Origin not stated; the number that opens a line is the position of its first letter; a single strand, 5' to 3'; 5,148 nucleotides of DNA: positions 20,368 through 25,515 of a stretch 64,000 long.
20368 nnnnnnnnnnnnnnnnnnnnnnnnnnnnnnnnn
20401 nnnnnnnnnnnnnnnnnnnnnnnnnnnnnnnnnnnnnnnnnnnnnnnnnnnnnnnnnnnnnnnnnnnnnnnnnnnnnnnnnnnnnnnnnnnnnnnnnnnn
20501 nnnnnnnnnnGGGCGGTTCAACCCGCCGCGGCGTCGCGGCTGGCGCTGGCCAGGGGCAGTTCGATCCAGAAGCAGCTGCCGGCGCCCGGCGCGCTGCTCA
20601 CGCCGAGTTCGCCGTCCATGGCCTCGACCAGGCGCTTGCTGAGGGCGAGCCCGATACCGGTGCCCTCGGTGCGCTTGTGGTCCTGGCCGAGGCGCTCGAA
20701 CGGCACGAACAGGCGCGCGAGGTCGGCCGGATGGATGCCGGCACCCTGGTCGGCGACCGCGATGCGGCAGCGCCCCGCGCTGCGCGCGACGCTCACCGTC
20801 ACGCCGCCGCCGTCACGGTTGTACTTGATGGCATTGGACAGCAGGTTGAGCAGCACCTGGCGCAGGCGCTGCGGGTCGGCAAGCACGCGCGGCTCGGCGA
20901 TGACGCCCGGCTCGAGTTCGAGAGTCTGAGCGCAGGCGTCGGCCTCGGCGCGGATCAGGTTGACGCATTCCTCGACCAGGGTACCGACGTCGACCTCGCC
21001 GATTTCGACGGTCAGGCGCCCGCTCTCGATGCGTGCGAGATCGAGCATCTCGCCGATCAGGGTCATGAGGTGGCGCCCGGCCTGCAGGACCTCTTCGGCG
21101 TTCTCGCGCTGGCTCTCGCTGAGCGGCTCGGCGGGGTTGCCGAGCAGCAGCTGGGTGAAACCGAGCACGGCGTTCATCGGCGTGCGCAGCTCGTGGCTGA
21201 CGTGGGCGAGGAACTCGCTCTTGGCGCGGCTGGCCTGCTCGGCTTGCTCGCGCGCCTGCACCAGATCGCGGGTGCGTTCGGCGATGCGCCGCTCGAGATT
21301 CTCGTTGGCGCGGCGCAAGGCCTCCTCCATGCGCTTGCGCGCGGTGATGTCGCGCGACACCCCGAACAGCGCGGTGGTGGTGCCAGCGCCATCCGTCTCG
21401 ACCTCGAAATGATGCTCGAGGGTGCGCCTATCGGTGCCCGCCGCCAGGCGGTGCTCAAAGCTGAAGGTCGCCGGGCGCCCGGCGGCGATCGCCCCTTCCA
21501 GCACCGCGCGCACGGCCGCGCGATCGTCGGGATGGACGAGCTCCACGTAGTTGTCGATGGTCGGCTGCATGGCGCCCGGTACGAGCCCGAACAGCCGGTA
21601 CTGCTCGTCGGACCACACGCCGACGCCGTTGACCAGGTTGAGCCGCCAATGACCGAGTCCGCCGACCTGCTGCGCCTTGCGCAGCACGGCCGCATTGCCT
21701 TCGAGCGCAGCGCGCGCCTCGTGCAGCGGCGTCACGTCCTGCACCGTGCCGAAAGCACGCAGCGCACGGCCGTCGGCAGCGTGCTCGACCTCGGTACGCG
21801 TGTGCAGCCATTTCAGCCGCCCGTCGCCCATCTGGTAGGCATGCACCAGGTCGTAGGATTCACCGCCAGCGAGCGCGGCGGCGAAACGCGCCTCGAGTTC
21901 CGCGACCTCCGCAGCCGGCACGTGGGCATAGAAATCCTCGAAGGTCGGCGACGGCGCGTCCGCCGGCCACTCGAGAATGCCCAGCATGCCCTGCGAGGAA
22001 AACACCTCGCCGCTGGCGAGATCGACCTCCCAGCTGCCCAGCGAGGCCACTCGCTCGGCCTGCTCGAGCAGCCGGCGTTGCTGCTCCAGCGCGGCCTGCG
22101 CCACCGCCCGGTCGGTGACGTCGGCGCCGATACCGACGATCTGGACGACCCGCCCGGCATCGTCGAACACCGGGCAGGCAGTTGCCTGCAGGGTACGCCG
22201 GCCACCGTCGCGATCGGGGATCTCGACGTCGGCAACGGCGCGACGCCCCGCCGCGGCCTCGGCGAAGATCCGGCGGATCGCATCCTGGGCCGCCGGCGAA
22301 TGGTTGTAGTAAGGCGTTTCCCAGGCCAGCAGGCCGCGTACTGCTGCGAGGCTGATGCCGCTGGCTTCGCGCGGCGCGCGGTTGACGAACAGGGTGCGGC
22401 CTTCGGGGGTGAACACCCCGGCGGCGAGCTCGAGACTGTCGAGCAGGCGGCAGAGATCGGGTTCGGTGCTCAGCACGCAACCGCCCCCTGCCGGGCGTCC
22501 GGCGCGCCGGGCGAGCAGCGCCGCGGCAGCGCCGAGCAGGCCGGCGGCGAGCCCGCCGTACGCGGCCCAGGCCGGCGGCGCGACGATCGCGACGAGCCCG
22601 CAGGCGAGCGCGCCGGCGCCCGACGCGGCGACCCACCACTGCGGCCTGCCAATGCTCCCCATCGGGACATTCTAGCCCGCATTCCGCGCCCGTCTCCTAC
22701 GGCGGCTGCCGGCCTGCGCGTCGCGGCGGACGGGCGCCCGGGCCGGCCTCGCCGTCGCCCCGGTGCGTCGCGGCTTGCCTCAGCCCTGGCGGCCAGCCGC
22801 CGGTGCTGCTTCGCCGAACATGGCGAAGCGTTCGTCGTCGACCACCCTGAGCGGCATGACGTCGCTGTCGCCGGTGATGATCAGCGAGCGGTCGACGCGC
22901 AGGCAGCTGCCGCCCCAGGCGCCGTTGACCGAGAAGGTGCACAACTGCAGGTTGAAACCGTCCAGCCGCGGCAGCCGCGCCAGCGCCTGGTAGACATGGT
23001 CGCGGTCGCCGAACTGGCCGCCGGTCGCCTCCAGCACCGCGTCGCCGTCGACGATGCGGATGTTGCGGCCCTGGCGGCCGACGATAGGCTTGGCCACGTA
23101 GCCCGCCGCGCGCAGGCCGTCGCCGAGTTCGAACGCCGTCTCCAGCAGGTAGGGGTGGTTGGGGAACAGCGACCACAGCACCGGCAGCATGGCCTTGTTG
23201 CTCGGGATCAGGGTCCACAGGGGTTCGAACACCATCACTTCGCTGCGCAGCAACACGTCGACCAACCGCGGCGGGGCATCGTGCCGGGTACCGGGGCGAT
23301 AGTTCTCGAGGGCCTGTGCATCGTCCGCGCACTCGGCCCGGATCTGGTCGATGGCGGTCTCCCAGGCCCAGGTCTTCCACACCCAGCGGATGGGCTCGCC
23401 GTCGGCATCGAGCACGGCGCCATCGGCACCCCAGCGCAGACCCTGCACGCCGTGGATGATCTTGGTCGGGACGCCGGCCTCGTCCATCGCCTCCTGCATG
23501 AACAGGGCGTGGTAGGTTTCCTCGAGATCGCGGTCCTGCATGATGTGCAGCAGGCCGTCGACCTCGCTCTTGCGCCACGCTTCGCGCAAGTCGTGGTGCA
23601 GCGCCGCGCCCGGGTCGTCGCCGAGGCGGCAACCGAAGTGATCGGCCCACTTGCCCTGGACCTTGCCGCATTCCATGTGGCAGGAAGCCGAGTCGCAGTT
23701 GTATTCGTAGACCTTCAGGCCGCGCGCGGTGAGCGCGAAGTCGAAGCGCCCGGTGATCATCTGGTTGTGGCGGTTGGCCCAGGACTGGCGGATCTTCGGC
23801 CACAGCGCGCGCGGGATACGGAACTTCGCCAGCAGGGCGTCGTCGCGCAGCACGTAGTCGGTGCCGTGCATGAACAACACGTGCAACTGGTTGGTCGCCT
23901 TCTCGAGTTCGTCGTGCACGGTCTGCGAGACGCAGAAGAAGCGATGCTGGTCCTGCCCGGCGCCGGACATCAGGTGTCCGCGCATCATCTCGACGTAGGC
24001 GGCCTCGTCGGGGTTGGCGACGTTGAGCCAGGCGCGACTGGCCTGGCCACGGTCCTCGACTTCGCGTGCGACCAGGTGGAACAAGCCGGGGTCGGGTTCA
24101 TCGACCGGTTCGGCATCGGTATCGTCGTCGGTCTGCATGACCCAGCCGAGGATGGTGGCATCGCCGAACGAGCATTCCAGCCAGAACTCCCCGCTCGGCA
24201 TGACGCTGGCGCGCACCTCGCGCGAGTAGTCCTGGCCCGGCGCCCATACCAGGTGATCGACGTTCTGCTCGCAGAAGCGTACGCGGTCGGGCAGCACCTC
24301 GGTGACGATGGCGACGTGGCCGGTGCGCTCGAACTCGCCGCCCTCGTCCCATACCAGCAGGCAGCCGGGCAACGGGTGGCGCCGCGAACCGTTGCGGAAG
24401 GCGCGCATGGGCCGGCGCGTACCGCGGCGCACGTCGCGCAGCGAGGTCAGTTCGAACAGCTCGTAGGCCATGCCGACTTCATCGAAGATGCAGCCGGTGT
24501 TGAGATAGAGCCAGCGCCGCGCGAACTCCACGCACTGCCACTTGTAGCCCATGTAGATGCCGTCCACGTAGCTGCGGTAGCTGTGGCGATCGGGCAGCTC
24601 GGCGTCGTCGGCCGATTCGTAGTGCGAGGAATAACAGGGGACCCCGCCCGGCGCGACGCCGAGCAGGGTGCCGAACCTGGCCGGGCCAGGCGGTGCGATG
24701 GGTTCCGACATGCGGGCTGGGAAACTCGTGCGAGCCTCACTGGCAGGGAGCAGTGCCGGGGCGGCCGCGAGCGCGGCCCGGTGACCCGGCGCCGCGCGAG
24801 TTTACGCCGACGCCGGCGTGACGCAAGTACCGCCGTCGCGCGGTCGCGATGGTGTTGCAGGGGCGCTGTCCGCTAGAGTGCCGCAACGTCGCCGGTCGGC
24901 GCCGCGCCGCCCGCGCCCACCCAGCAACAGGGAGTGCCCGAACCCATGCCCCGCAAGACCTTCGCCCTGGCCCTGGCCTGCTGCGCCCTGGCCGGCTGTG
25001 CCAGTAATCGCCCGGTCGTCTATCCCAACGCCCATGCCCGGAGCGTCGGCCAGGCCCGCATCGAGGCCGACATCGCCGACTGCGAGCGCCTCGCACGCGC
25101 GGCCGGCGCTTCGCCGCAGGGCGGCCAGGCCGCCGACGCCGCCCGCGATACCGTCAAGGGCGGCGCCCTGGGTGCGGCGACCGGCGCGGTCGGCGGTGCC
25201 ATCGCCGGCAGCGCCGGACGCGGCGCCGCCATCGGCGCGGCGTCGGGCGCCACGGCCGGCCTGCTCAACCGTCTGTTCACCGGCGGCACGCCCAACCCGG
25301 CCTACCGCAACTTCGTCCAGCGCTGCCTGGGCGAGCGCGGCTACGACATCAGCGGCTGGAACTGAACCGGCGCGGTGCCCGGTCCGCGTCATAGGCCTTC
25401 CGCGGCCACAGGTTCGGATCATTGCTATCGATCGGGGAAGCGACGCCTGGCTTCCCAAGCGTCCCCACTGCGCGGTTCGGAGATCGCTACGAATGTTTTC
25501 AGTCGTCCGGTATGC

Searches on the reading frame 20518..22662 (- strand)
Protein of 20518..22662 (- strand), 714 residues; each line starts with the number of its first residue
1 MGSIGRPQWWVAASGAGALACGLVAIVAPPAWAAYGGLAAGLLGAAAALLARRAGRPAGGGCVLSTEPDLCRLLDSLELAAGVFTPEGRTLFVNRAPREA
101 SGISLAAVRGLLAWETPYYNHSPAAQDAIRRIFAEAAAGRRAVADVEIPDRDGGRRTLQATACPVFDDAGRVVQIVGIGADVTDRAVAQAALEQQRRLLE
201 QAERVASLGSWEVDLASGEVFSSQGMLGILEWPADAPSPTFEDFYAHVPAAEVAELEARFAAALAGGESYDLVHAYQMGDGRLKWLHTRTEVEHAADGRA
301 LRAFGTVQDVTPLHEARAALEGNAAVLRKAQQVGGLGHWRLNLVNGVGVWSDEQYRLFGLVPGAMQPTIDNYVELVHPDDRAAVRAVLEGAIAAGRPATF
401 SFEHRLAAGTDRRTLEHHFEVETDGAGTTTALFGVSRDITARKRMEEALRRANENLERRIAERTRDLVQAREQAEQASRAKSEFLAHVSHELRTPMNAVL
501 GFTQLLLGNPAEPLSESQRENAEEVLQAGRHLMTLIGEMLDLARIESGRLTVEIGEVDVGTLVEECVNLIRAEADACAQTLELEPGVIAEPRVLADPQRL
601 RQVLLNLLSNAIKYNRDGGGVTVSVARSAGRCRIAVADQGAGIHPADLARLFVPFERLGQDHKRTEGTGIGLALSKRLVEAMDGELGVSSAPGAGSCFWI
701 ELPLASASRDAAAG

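Call 19: search_protein_families(library=pfam, proteins=[window:20518-22662:-], max_evalue=0.001)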
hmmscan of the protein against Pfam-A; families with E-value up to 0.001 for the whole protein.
window:20518-22662:- (714 aa): 7 families
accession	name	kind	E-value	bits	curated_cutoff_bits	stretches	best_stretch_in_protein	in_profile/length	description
PF02518.31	HATPase_c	-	9.1e-30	103.8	26.4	1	596-705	2-110/111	Histidine kinase-, DNA gyrase B-, and HSP90-like ATPase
PF08448.16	PAS_4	-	1.3e-24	87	23.1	1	74-186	1-109/110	PAS fold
PF08447.18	PAS_3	-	1.5e-22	80.1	25.6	2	350-410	4-64/89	PAS fold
PF00512.31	HisKA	-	1.6e-19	70.1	26.9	1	480-548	1-66/66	His Kinase A (phospho-acceptor) domain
PF00989.32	PAS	-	6.9e-07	29.7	22.6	0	84-182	17-113/113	PAS fold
PF13581.12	HATPase_c_2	-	2.1e-05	25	27.4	1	571-682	12-112/127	Histidine kinase-like ATPase domain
PF13426.13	PAS_9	-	0.00013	22.6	27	1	84-184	5-103/103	PAS domain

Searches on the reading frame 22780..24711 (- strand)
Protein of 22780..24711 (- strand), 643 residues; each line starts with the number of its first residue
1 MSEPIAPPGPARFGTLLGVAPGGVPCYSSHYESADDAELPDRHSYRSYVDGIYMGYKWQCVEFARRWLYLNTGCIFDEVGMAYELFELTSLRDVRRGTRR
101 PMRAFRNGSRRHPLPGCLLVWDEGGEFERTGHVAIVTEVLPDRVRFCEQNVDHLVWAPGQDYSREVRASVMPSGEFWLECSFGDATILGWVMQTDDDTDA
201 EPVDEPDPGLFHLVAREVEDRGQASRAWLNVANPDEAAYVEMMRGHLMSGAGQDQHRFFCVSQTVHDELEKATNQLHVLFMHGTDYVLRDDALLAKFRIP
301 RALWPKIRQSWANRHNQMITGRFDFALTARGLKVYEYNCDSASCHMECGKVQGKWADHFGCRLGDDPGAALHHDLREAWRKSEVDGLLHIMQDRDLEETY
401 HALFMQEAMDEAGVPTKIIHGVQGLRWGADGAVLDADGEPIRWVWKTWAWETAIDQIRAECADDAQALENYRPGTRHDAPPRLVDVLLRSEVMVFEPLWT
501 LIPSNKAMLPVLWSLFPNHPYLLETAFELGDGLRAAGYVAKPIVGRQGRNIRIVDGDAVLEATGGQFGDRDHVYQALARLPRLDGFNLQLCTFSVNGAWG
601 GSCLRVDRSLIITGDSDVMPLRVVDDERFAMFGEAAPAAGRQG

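Call 19: search_protein_families(library=pfam, proteins=[window:22780-24711:-], max_evalue=0.001)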
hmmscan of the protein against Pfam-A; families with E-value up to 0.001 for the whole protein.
window:22780-24711:- (643 aa): 2 families
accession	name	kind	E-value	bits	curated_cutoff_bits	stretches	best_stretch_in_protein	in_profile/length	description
PF03738.19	GSP_synth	-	1.8e-66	225.3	29.3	1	258-621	27-369/371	Glutathionylspermidine synthase preATP-grasp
PF05257.22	CHAP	-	9e-12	45.8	26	1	53-150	3-81/81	CHAP domain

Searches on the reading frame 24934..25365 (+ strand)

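Call 19: search_protein_families(library=pfam, proteins=[window:24934-25365:+], max_evalue=0.001)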
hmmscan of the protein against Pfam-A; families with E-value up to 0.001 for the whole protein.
window:24934-25365:+ (143 aa): 2 families
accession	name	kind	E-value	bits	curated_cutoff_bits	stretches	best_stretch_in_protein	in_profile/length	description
PF13436.11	Gly-zipper_OmpA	-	1.7e-11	44.1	27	1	70-111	1-42/44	Glycine-zipper domain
PF13441.11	Gly-zipper_YMGG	-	1.1e-09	38.3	28.9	1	72-110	2-40/45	YMGG-like Gly-zipper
